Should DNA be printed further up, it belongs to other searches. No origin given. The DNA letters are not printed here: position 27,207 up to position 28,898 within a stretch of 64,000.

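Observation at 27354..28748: PPIE-type cyclophilin domain fused to splicing factor SYF2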

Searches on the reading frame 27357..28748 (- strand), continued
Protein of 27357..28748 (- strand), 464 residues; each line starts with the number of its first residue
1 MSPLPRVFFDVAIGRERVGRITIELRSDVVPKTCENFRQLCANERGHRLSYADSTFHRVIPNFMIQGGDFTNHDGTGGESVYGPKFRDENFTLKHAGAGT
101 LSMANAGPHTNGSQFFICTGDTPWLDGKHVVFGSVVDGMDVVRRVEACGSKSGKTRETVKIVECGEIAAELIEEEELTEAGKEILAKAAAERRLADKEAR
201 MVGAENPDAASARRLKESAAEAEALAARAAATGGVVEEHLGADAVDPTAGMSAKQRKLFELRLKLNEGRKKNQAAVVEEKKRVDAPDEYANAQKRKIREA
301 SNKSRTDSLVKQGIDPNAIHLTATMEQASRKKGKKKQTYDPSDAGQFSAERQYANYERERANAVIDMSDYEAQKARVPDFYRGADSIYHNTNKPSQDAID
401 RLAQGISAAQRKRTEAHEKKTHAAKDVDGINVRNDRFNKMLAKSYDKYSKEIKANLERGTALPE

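Call 13: search_solved_structures(query=window:27357-28748:-, max_evalue=0.00001, show_alignments=0)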
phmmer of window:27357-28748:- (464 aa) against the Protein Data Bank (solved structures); distinct sequences matched with E-value up to 0.00001: 165 (the best 60 are shown).
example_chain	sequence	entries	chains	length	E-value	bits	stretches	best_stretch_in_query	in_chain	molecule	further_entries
8xi2_M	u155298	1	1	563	1.5e-101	344.1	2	5-261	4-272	PPIase cyclophilin-type domain-containing protein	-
3r49_A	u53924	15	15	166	1.4e-69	238.7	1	1-167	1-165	Peptidyl-prolyl cis-trans isomerase F, mitochondrial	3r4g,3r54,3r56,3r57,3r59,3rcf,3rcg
4tot_A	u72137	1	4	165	1.6e-69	238.5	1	5-167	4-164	Peptidyl-prolyl cis-trans isomerase F, mitochondrial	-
8uc4_X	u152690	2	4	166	2.8e-69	237.7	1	5-167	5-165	Peptidyl-prolyl cis-trans isomerase F, mitochondrial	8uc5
7th1_X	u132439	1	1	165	3e-69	237.6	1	5-167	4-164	Peptidyl-prolyl cis-trans isomerase F, mitochondrial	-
2bit_X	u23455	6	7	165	3.1e-69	237.6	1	5-167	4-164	PEPTIDYL-PROLYL CIS-TRANS ISOMERASE | Peptidyl-prolyl cis-trans isomerase F, mitochondrial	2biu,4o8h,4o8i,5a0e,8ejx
2hqj_A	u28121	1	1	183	3.1e-69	237.6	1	5-170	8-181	Peptidyl-prolyl cis-trans isomerase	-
7tgt_X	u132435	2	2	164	3.4e-69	237.4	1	5-167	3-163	Peptidyl-prolyl cis-trans isomerase F, mitochondrial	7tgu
2z6w_A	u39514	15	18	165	3.7e-69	237.3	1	5-167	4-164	PEPTIDYL-PROLYL CIS-TRANS ISOMERASE | Peptidyl-prolyl cis-trans isomerase F, mitochondrial | Human Cyclophilin D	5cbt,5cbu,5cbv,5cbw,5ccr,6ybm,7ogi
3qyu_A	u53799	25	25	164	4e-69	237.2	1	5-167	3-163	Peptidyl-prolyl cis-trans isomerase F | Peptidyl-prolyl cis-trans isomerase F, mitochondrial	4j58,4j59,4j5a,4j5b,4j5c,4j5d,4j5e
7th7_A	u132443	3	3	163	4e-69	237.2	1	5-167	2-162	Peptidyl-prolyl cis-trans isomerase F, mitochondrial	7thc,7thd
5ccs_X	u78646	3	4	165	1.3e-68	235.5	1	5-167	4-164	Peptidyl-prolyl cis-trans isomerase F, mitochondrial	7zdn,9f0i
2ck1_A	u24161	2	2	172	5.3e-68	233.5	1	4-167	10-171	PEPTIDYL-PROLYL CIS-TRANS ISOMERASE E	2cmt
4jcp_A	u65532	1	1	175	1.1e-67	232.4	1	4-167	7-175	Peptidyl-prolyl cis-trans isomerase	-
10af_A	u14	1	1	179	1.3e-67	232.2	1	4-167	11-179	Peptidyl-prolyl cis-trans isomerase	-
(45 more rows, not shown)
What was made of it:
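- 28248..28748 (-): Cyclophilin (Cyp_ABH-type PPIase) domain, aa 1-167. Pfam PF00160 covers aa 11-165 (28254-28718). PDB hits to PPIF, PPIE and PPIA score 222-238 bits (call 13).
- PDB scores rank PPIF above PPIE (call 13).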

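Call 14: search_solved_structures(query=window:27357-28748:-, max_evalue=1e-90, show_alignments=1)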
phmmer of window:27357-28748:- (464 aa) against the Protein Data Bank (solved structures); distinct sequences matched with E-value up to 1e-90: 1.
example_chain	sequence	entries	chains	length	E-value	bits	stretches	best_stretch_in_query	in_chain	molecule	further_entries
8xi2_M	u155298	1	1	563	1.5e-101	344.1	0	5-261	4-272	PPIase cyclophilin-type domain-containing protein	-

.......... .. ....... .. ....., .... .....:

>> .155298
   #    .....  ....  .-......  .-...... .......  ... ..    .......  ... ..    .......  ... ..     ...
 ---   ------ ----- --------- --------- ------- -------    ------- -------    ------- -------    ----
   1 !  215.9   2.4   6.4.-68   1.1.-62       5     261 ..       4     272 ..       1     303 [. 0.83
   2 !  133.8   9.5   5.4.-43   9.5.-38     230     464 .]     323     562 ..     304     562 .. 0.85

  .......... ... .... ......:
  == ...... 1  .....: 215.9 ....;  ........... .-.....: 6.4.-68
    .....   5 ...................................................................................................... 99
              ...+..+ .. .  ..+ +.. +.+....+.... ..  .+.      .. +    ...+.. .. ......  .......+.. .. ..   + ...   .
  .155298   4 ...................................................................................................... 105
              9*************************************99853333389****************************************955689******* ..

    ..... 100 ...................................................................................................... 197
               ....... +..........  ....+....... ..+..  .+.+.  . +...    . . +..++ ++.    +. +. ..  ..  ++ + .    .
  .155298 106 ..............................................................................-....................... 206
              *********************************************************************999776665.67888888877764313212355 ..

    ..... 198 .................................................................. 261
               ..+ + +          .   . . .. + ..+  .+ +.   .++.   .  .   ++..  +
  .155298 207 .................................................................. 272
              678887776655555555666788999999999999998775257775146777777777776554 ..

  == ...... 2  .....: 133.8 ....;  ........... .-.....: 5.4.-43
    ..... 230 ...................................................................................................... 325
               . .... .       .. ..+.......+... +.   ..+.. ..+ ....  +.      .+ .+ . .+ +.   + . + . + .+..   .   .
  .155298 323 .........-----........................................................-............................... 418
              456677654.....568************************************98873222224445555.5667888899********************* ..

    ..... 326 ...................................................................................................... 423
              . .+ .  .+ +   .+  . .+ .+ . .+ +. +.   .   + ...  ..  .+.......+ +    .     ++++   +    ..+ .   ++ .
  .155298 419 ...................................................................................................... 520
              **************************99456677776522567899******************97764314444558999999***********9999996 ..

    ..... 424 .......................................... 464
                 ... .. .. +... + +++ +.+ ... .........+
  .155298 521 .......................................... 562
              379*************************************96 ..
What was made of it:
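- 27354..28748 (-): Complete coding sequence of the cyclophilin-SYF2 fusion protein (464 aa plus stop at 27354-27356). No intron is needed. The alignment to Chlamydomonas 8xi2_M runs end to end (E 1.5e-101, call 14).
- Closest known: Chlamydomonas reinhardtii Syf2. Same: It is the best PDB match and covers both halves (E 1.5e-101, call 14).
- The best PDB match is 8xi2_M, covering both halves (E 1.5e-101; call 14).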

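Call 18: list_cluster_members(proteins=[P0003, P0004, P0006, P0007, P0009, P0011, P0070, P0072, P0196, P0188])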
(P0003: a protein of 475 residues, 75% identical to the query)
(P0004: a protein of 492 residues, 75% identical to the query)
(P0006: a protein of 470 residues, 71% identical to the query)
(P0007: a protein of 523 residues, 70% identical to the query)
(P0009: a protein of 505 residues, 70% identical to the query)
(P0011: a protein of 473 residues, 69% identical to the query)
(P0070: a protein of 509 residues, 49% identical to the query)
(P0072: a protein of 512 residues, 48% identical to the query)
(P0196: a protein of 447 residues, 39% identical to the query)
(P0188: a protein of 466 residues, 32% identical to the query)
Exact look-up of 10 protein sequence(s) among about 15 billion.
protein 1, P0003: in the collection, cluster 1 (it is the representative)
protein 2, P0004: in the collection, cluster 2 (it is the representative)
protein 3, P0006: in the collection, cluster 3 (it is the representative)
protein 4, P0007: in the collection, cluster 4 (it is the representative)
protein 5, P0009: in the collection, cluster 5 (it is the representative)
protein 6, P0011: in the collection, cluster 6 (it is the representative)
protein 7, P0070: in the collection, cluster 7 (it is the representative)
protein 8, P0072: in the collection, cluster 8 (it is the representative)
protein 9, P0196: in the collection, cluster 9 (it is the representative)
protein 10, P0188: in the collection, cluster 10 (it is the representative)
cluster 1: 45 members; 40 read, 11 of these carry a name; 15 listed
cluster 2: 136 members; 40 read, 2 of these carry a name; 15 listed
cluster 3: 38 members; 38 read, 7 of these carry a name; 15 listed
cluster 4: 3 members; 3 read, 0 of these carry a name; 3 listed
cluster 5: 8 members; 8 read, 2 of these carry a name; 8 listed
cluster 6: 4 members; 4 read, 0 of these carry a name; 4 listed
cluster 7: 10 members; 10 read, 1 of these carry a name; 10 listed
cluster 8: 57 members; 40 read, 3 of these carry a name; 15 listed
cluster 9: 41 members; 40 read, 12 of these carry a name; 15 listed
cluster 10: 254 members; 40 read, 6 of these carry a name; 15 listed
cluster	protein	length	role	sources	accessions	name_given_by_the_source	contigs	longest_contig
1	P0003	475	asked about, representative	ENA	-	-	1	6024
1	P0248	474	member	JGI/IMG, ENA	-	cyclophilin family peptidyl-prolyl cis-trans isomerase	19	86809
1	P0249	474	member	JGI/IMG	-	pre-mRNA-splicing factor SYF2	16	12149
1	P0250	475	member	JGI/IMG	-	pre-mRNA-splicing factor SYF2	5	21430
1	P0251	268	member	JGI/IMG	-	hypothetical protein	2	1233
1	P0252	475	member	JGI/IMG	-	pre-mRNA-splicing factor SYF2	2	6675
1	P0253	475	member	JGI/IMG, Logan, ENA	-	cyclophilin family peptidyl-prolyl cis-trans isomerase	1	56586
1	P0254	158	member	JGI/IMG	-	hypothetical protein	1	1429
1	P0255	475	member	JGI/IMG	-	pre-mRNA-splicing factor SYF2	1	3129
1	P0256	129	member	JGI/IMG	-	cyclophilin family peptidyl-prolyl cis-trans isomerase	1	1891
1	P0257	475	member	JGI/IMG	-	cyclophilin family peptidyl-prolyl cis-trans isomerase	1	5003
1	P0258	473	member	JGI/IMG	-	cyclophilin family peptidyl-prolyl cis-trans isomerase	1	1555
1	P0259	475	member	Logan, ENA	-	-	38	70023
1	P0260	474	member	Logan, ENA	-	-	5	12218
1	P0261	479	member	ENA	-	-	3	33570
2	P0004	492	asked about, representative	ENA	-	-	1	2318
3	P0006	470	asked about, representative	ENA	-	-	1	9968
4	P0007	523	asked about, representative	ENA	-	-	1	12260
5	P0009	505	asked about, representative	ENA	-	-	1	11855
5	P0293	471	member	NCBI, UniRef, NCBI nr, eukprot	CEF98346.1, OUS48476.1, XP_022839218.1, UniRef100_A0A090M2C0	Cyclophilin-type peptidyl-prolyl cis-trans isomerase, conserved site [Ostreococcus tauri] | peptidylprolyl isomerase n=1 Tax=Ostreococcus tauri TaxID=70448 RepID=A0A090M2C0_OSTTA | XP_022839218.1 Cyclophilin-type peptidyl-prolyl cis-trans isomerase, conserved site ...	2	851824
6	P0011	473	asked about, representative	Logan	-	-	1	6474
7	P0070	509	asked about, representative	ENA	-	-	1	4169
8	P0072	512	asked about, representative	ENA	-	-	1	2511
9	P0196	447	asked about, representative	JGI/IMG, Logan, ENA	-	pre-mRNA-splicing factor SYF2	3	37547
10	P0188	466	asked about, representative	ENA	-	-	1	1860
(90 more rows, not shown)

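Call 43: predict_structure(alignment_id=A2)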
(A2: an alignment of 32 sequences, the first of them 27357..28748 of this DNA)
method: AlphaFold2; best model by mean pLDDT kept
length: 464 residues; sequences in the alignment: 32
mean_pLDDT: 73.2   pTM: 0.41
mean pLDDT of the five models: 73.2, 72.8, 71.2, 70.6, 70.1
residues with pLDDT >= 90: 68; 70-90: 219; 50-70: 127; < 50: 50
segments of 3 or more residues with pLDDT < 50: 200-205, 232-244, 332-340, 384-391, 422-431
pLDDT, mean of each block of 10 residues (from residue 1): 82 92 90 87 73 88 86 64 65 84 66 81 85 90 89 84 86 62 71 65 55 81 72 38 53 84 91 89 86 90 86 75 60 46 57 68 64 72 47 67 85 75 46 63 67 68 50
secondary structure, 60 per line:
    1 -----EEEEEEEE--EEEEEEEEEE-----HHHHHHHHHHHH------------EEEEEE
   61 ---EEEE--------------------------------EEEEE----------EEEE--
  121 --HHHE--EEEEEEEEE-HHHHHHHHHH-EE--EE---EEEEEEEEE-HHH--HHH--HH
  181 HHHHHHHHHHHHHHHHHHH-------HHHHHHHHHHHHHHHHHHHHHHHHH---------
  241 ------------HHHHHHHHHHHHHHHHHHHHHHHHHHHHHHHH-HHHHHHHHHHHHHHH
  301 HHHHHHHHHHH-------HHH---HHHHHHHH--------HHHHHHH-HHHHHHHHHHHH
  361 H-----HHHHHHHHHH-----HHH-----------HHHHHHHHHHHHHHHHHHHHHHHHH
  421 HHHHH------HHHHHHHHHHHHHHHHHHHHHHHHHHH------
elements in order: E6-13 E16-25 H31-42 E55-60 E64-67 E100-104 E115-118 E129-137 H139-148 E159-167 H179-199 H207-231 H253-284 H286-311 H325-332 H341-347 H349-361 H367-376 H396-425 H432-458
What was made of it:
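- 28248..28748 (-): AF2 predicts a beta-barrel with pLDDT mostly 80-92 (call 43).
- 28017..28247 (-): Inter-domain linker, aa 168-244. It is Ala/Glu-rich (24 A, 18 D+E, 10 K+R of 77) and contains the semi-conserved motif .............. AF2 predicts two helices (179-199, 207-231), then a break at 232-244 with pLDDT below 50; pTM is 0.41 (call 43).
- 27357..28016 (-): SYF2-homologous region, aa 245-464. The N-terminal motif is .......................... Pfam PF08231 covers aa 313-457 (27378-27812). The C-terminal motif is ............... AF2 predicts long helices 253-311 with pLDDT 84-91 (call 43).
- AF2 gives a confident Cyp barrel and SYF2 helices, low confidence at 232-244 and pTM 0.41, so there is no fixed inter-domain packing (call 43).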
